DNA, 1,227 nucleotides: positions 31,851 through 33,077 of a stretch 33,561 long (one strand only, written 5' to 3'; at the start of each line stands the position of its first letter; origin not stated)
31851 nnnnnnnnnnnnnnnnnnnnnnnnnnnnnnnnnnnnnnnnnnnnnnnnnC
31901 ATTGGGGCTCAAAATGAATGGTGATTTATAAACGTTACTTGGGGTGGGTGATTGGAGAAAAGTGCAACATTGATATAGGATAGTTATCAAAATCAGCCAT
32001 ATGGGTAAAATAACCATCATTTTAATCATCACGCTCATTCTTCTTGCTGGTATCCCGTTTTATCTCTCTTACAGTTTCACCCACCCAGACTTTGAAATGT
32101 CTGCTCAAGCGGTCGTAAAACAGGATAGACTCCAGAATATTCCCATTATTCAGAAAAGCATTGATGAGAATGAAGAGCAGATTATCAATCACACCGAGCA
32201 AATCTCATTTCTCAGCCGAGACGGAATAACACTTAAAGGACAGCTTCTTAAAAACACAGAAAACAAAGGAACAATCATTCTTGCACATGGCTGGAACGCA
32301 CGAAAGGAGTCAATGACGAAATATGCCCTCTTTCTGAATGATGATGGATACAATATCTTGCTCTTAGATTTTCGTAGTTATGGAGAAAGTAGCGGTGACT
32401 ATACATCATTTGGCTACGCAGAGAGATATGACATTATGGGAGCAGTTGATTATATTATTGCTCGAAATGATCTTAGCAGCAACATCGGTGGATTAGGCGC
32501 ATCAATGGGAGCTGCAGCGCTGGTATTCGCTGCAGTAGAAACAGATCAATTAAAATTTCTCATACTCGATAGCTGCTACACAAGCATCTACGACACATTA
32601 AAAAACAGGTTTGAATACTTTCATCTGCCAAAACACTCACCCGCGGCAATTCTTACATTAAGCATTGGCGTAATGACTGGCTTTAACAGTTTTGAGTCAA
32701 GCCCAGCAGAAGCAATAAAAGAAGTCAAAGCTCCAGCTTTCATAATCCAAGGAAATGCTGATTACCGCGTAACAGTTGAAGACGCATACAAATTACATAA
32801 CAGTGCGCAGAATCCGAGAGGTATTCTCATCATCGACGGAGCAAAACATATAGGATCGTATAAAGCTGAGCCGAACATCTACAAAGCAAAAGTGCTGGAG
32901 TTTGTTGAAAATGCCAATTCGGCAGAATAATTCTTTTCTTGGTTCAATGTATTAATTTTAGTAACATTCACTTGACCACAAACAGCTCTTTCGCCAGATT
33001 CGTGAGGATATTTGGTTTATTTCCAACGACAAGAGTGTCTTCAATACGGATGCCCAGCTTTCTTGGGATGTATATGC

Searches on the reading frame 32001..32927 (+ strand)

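Call 70: search_protein_families(library=pfam, proteins=[window:32001-32927:+], max_evalue=0.001)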
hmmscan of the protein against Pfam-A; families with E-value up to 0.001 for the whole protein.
window:32001-32927:+ (309 aa): 6 families
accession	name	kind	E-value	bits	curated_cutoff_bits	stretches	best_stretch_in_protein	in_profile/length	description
PF02129.25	Peptidase_S15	-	1.8e-11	44.7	23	1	96-198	26-134/262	X-Pro dipeptidyl-peptidase (S15 family)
PF12146.15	Hydrolase_4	-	8.1e-09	35.6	27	1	87-191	2-108/239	Serine aminopeptidase, S33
PF00326.27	Peptidase_S9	-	8.6e-08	32.4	22.6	1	110-304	8-208/213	Prolyl oligopeptidase family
PF02273.21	Acyl_transf_2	-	1.8e-05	24.6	20.3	1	85-208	26-148/294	Acyl transferase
PF12697.13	Abhydrolase_6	-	2.3e-05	25.6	26.3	1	92-187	1-89/217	Alpha/beta hydrolase family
PF00561.26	Abhydrolase_1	-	0.00042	20.5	25.8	0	91-181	2-91/245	alpha/beta hydrolase fold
